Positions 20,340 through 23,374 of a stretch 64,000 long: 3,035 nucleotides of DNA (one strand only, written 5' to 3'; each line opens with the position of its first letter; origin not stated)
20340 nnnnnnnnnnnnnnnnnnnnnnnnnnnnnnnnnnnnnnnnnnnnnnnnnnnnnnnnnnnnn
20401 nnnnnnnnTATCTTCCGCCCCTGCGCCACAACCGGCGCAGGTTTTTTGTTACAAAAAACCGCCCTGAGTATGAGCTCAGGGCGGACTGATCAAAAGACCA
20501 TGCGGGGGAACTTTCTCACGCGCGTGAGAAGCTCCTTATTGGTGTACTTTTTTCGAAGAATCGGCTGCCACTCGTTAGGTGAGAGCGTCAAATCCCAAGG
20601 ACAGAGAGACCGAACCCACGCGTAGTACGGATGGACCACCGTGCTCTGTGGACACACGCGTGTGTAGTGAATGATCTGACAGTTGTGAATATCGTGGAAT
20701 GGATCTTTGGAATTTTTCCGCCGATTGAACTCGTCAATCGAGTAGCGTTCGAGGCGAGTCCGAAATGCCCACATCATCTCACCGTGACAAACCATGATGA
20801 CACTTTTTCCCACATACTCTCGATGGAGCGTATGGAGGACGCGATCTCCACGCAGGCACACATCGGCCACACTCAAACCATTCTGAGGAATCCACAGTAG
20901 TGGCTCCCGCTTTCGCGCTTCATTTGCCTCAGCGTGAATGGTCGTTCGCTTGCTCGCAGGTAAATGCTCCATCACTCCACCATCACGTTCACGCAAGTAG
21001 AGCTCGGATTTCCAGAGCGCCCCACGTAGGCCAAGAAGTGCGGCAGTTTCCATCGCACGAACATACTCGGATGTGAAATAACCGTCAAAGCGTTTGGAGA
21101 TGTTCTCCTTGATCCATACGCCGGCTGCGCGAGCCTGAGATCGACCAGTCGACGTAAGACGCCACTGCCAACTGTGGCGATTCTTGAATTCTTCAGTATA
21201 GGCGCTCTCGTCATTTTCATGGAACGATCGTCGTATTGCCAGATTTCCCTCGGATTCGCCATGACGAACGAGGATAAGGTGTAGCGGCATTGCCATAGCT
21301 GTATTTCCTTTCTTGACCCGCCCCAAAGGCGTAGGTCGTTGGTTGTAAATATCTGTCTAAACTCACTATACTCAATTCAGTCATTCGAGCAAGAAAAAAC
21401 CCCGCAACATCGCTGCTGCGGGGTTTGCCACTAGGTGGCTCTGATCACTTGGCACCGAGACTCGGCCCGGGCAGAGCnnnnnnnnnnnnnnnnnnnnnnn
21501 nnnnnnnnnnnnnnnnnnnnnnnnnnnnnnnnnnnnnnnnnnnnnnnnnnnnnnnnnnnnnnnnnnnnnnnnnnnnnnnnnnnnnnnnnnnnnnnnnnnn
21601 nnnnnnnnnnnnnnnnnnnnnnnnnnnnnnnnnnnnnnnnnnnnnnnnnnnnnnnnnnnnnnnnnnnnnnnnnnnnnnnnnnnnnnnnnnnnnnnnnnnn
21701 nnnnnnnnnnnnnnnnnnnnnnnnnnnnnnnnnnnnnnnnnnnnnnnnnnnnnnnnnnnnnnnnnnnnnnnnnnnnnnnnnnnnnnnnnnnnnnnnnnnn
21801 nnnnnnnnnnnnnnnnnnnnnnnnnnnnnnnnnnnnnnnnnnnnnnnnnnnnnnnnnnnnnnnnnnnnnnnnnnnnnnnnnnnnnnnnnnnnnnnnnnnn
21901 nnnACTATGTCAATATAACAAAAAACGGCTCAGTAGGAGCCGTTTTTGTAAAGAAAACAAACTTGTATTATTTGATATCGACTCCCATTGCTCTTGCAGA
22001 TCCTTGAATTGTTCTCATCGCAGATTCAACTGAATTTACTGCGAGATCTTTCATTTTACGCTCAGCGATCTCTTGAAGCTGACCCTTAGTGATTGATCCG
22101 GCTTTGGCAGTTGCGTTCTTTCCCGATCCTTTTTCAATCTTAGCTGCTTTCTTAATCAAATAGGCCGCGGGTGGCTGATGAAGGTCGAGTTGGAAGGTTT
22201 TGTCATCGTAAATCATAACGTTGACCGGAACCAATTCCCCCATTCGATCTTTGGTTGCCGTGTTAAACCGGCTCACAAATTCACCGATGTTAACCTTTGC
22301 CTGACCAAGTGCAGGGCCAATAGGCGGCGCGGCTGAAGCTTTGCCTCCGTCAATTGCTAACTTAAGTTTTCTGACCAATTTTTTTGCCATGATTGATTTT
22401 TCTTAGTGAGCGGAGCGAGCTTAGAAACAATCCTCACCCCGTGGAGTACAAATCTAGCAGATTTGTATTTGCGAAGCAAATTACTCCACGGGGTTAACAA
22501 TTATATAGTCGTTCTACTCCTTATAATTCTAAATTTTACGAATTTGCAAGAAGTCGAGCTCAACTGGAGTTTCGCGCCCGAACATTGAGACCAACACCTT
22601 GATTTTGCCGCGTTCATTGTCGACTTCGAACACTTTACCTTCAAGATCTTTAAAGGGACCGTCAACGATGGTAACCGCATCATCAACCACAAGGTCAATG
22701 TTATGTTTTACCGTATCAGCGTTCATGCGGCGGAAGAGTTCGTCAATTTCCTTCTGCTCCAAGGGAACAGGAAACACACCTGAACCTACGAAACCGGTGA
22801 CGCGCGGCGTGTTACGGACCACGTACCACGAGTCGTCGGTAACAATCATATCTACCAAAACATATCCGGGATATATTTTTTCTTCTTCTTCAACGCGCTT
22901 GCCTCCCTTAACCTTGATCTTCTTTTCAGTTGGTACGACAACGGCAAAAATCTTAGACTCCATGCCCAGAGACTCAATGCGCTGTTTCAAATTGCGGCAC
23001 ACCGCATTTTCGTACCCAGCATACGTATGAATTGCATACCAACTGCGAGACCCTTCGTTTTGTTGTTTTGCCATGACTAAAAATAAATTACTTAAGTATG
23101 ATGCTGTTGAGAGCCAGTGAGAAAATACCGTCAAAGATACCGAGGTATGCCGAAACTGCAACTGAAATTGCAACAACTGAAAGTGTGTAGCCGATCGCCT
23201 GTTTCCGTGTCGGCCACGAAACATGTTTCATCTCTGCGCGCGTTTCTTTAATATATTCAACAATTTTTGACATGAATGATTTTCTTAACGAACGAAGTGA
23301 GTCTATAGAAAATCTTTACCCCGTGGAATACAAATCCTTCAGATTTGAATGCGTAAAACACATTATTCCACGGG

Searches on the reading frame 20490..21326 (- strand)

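Call 101: search_protein_families(library=pfam, max_evalue=0.00001, proteins=[window:20490-21326:-])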
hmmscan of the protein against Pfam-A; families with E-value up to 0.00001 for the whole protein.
window:20490-21326:- (278 aa): 1 family
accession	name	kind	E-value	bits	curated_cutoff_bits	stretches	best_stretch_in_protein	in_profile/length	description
PF00300.27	His_Phos_1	-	5.4e-23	82.1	21.7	1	17-204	1-170/194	Histidine phosphatase superfamily (branch 1)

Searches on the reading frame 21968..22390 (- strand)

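Call 101: search_protein_families(library=pfam, max_evalue=0.00001, proteins=[window:21968-22390:-])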
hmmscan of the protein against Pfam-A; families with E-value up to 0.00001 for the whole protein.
window:21968-22390:- (140 aa): 2 families
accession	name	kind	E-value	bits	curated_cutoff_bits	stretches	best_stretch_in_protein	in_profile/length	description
PF00298.24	Ribosomal_L11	-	6.1e-24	84.7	21.4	1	72-139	2-69/69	Ribosomal protein L11, RNA binding domain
PF03946.19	Ribosomal_L11_N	-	6.6e-22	77.5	32.9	1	9-66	1-58/58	Ribosomal protein L11, N-terminal domain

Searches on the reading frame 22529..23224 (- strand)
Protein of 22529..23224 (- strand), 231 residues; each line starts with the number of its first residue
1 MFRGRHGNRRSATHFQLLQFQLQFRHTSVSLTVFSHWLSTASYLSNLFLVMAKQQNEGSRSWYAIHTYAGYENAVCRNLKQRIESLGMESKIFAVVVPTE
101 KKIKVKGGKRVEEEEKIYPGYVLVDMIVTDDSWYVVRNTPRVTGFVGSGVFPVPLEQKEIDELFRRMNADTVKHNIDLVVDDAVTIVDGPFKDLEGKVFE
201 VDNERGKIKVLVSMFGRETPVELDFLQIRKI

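Call 101: search_protein_families(library=pfam, max_evalue=0.00001, proteins=[window:22529-23224:-])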
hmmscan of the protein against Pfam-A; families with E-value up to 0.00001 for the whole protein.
window:22529-23224:- (231 aa): 1 family
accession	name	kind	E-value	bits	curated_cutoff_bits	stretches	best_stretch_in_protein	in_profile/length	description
PF02357.24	NusG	-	1.2e-26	93.5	22.2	1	61-163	2-92/93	Transcription termination factor nusG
